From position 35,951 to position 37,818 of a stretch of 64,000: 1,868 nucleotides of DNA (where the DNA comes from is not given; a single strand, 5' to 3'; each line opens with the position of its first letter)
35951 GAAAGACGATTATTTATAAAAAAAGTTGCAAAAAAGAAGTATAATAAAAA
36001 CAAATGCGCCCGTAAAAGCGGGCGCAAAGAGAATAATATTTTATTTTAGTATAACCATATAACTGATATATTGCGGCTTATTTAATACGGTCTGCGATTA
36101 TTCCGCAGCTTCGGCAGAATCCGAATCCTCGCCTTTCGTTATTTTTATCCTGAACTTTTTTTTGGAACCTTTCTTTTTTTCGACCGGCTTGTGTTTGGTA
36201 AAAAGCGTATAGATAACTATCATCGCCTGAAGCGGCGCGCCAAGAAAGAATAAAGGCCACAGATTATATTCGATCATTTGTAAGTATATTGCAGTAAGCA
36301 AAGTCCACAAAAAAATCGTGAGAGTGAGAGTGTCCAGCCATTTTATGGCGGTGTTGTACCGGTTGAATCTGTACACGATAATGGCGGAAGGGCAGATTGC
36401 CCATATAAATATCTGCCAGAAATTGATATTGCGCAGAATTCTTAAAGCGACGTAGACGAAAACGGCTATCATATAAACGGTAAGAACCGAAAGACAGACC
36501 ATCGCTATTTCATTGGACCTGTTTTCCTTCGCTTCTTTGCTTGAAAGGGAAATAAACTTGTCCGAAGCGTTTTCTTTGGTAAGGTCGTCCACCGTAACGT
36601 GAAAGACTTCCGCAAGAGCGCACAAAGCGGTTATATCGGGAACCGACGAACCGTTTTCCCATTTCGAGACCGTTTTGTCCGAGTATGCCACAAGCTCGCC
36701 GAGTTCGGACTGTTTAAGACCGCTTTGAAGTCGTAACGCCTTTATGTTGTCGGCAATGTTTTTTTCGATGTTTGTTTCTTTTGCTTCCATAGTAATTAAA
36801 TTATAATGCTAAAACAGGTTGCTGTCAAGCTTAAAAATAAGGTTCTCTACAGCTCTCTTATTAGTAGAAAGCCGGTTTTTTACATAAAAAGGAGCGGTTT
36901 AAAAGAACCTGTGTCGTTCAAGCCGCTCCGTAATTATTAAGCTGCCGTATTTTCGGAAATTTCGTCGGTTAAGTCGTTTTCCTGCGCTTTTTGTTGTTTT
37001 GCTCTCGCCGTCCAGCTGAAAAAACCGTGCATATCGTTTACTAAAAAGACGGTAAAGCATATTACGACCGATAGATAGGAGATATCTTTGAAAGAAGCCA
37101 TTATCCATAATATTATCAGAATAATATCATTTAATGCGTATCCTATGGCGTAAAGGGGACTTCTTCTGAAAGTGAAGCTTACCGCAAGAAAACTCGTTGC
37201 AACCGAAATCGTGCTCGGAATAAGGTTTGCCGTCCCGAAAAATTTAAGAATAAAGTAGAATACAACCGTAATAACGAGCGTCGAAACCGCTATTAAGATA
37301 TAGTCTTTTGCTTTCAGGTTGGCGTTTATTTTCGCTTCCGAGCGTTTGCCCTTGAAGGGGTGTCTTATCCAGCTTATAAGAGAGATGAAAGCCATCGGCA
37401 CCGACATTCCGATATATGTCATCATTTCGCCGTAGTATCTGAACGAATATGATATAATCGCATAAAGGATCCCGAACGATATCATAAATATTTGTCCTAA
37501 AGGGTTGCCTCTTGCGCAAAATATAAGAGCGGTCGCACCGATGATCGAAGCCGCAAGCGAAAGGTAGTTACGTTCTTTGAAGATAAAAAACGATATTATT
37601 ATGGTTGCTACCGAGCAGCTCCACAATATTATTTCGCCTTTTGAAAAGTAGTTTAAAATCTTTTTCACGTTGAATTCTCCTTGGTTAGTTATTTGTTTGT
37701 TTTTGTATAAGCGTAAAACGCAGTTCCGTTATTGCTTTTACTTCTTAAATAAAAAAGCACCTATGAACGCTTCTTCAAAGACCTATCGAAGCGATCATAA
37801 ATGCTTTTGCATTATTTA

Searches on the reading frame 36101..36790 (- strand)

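Call 10: search_protein_families(library=pfam, proteins=[window:36101-36790:-], max_evalue=0.001)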
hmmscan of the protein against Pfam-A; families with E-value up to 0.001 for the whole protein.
window:36101-36790:- (230 aa): 2 families
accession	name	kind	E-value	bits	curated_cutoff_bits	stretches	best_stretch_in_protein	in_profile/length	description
PF01381.28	HTH_3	-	3.8e-12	46.5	23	1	16-70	1-55/55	Helix-turn-helix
PF13560.12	HTH_31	-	1.4e-10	41.7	27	1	16-69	6-60/64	Helix-turn-helix domain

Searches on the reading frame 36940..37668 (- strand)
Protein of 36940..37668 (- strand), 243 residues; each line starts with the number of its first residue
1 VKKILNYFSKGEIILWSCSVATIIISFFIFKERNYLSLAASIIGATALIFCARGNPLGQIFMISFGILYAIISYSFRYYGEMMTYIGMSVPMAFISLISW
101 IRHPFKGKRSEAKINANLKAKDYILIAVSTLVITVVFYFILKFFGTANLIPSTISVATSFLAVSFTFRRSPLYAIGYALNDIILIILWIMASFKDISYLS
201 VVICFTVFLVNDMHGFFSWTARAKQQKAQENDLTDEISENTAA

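Call 10: search_protein_families(library=pfam, proteins=[window:36940-37668:-], max_evalue=0.001)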
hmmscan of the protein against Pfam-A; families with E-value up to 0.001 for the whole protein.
window:36940-37668:- (243 aa): 1 family
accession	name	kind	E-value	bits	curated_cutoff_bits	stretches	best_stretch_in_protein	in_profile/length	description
PF04973.17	NMN_transporter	-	4.2e-29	102.2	27.3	1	35-220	2-174/175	Nicotinamide mononucleotide transporter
